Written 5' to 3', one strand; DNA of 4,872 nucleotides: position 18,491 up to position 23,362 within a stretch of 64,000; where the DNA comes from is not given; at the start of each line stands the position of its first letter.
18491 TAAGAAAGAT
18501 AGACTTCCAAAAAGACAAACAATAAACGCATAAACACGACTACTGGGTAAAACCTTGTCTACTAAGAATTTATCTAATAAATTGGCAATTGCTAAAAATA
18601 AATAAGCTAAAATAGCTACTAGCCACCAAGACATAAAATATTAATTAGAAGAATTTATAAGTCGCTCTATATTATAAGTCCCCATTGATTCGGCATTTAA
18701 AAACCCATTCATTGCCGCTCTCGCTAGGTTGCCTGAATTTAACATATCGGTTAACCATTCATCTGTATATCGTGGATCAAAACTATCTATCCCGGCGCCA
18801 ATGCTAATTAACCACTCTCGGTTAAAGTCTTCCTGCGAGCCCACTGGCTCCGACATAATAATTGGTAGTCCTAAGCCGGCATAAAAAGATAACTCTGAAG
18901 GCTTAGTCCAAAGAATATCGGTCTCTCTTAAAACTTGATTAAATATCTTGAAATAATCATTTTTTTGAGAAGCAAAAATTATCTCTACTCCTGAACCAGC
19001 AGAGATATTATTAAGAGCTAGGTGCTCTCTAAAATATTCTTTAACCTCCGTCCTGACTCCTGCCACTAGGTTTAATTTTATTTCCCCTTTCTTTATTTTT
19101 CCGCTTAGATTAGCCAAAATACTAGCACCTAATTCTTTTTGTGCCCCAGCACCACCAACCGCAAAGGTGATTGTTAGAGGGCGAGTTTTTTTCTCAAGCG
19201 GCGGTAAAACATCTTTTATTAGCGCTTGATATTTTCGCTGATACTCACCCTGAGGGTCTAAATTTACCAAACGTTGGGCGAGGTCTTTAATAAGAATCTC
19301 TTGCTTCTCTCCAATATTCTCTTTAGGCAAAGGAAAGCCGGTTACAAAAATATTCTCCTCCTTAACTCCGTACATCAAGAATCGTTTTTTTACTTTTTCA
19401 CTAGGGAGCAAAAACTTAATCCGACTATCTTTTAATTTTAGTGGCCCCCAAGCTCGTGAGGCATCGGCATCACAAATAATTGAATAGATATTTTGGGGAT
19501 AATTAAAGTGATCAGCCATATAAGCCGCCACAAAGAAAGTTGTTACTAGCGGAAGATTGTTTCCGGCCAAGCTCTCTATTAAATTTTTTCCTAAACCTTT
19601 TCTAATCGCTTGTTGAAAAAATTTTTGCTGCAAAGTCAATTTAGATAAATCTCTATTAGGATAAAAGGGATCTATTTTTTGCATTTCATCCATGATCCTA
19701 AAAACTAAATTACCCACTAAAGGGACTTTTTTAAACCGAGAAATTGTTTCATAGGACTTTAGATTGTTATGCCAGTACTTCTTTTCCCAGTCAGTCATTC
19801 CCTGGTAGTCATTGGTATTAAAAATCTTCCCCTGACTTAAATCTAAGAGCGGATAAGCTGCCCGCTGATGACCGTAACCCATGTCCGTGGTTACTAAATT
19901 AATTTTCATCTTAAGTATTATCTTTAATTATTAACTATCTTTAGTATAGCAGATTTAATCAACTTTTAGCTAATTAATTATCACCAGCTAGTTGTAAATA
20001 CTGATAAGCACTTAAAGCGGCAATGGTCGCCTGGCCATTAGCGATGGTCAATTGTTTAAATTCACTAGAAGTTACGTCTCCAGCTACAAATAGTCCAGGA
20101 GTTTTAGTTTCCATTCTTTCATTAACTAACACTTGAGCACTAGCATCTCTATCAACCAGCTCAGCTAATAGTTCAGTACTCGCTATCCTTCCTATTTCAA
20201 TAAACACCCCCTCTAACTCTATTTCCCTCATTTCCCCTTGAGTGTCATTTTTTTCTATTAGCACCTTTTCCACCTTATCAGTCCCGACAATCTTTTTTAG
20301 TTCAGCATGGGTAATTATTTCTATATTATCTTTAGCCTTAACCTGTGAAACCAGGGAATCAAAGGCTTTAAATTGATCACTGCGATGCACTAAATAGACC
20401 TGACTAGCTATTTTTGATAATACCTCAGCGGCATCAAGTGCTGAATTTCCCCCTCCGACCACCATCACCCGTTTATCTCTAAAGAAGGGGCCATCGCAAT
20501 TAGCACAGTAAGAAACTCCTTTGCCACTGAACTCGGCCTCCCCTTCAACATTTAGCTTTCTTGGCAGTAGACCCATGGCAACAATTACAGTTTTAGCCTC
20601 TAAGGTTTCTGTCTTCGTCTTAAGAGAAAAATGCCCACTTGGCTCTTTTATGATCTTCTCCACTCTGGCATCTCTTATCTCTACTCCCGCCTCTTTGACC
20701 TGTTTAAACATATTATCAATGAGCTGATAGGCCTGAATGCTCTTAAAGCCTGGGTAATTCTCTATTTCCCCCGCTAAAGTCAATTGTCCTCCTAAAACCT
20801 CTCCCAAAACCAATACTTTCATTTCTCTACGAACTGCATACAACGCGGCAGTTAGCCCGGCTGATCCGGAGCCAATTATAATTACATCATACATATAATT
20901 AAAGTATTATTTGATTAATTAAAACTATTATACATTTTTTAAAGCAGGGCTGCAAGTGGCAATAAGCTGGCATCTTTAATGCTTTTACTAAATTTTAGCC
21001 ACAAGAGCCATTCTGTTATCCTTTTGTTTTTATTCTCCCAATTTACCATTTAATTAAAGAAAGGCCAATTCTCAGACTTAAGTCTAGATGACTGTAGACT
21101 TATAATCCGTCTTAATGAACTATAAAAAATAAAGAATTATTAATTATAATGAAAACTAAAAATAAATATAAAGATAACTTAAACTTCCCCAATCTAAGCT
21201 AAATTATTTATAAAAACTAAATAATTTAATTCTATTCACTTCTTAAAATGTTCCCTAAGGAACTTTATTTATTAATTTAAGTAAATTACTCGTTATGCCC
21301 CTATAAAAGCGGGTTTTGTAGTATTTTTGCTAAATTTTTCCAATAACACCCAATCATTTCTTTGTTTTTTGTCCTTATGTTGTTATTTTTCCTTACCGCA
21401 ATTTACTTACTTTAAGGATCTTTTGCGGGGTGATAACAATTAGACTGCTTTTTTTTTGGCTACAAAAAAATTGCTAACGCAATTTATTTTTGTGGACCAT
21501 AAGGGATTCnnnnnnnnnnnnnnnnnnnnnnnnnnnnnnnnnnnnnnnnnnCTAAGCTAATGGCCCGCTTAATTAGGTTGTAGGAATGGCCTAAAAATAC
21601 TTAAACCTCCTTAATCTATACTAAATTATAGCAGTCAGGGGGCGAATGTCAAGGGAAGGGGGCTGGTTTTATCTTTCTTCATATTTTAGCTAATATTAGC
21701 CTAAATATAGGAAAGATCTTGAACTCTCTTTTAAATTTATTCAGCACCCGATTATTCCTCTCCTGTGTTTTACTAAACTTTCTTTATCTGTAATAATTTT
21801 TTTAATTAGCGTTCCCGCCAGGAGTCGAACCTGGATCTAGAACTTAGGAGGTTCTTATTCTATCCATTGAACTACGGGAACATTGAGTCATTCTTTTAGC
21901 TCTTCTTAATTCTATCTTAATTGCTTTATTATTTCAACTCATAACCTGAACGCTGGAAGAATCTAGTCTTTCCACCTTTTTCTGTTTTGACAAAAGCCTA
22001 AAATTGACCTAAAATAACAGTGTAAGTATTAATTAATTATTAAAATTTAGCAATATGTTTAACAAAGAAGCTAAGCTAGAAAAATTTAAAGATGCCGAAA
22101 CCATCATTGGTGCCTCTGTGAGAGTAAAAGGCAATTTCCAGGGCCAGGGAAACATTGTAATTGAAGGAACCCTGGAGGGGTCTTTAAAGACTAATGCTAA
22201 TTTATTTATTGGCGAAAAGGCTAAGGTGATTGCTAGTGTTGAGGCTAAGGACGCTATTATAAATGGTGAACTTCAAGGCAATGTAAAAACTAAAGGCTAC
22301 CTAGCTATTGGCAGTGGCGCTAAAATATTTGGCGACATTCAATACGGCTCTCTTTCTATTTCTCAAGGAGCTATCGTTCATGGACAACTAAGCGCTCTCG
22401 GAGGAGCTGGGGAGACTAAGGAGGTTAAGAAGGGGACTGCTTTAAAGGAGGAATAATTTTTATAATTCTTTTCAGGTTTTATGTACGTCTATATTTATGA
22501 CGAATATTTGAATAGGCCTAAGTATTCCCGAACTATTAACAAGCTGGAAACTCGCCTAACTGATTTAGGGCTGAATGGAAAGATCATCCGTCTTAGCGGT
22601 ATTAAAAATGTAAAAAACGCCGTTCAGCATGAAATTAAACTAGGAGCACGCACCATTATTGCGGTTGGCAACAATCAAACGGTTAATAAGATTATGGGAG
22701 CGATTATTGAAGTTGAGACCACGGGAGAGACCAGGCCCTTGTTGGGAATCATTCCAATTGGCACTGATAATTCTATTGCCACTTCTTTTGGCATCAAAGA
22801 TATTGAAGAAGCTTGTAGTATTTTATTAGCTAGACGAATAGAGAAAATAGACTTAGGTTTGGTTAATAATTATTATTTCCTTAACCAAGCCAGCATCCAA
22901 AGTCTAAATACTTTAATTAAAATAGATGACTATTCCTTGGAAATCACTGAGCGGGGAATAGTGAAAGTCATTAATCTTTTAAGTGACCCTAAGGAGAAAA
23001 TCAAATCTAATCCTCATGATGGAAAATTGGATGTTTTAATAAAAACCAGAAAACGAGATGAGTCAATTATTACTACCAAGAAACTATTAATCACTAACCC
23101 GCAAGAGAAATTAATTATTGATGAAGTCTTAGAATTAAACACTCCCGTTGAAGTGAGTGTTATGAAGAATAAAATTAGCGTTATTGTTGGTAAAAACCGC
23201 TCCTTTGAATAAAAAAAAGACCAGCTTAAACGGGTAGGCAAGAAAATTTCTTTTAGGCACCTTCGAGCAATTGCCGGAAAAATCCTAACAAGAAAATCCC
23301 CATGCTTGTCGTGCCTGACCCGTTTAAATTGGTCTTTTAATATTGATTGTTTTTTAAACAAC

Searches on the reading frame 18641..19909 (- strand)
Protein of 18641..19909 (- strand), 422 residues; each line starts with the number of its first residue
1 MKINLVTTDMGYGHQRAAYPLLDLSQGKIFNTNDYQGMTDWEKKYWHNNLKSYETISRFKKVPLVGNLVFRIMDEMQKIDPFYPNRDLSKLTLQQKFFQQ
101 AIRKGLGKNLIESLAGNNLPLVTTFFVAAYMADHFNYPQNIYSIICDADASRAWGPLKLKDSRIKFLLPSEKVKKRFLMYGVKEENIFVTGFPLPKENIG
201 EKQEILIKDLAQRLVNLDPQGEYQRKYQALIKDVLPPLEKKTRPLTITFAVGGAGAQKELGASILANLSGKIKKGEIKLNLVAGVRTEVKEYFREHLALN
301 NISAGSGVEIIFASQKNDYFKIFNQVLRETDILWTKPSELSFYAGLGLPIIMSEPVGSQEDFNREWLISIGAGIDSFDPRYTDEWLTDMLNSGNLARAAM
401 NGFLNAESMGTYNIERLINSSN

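Call 12: search_protein_families(library=pfam, proteins=[window:18641-19909:-], max_evalue=0.001)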
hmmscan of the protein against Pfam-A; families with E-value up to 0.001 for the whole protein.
window:18641-19909:- (422 aa): 1 family
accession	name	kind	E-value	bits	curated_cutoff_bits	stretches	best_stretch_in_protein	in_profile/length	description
PF22053.2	DUF6938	-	5.3e-15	56.1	27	2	291-413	109-226/236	Domain of unknown function (DUF6938)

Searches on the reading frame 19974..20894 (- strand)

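Call 12: search_protein_families(library=pfam, proteins=[window:19974-20894:-], max_evalue=0.001)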
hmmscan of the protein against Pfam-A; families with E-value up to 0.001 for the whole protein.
window:19974-20894:- (306 aa): 14 families
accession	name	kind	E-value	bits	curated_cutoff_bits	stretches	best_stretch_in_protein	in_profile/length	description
PF07992.20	Pyr_redox_2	-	1.2e-50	173.1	26.1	1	2-289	1-291/291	Pyridine nucleotide-disulphide oxidoreductase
PF13738.12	Pyr_redox_3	-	2.8e-26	92.9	30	1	75-272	101-305/305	Pyridine nucleotide-disulphide oxidoreductase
PF00070.33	Pyr_redox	-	5.7e-15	56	22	1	142-214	1-80/82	Pyridine nucleotide-disulphide oxidoreductase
PF03486.20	HI0933_like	-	9.9e-13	48.5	50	1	52-108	105-163/244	HI0933-like protein Rossmann domain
PF01266.30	DAO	-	6.7e-10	39.4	27.9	1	3-30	1-28/353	FAD dependent oxidoreductase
PF12831.13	FAD_oxidored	-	4.3e-08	33.3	27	1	3-69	1-67/416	FAD dependent oxidoreductase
PF05834.18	Lycopene_cycl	-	2.7e-07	30.5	23.4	0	49-110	80-142/380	Lycopene cyclase protein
PF01134.28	GIDA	-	7.2e-07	29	22.1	0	3-35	1-29/391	Glucose inhibited division protein A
PF00890.30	FAD_binding_2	-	7.7e-07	29.1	20.4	1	3-31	1-29/414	FAD binding domain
PF01946.23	Thi4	-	1.1e-06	28.5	26.2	1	3-36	19-55/235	Thi4 family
PF00743.25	FMO-like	-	2.6e-05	23.3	22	1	121-173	164-216/532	Flavin-binding monooxygenase-like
PF01262.27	AlaDh_PNT_C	-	4.7e-05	23.3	23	0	141-184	29-74/214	Alanine dehydrogenase/PNT, C-terminal domain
PF13450.12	NAD_binding_8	-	5.2e-05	23.9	21.9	0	6-38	1-35/68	NAD(P)-binding Rossmann-like domain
PF13434.12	Lys_Orn_oxgnase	-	7.8e-05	22.4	21.3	0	77-180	117-230/339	L-lysine 6-monooxygenase/L-ornithine 5-monooxygenase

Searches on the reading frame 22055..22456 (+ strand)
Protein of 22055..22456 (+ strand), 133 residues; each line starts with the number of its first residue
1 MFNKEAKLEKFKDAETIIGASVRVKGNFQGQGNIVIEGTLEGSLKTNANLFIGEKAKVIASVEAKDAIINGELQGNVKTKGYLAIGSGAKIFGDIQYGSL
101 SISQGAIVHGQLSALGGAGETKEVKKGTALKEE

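Call 86: search_protein_families(library=pfam, proteins=[window:22055-22456:+], max_evalue=0.0001)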
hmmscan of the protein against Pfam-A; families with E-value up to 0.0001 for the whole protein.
window:22055-22456:+ (133 aa): 1 family
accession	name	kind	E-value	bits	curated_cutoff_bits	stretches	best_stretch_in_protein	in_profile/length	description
PF04519.19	Bactofilin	-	1.3e-24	86.7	27.9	1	16-112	1-97/98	Polymer-forming cytoskeletal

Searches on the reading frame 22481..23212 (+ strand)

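Call 35: search_protein_families(library=pfam, proteins=[window:22481-23212:+], max_evalue=0.00001)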
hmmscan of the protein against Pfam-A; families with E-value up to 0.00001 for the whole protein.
window:22481-23212:+ (243 aa): 1 family
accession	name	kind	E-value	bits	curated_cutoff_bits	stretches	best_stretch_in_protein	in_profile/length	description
PF00781.29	DAGK_cat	-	8.9e-13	48.4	23.6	1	13-127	13-124/125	Diacylglycerol kinase catalytic domain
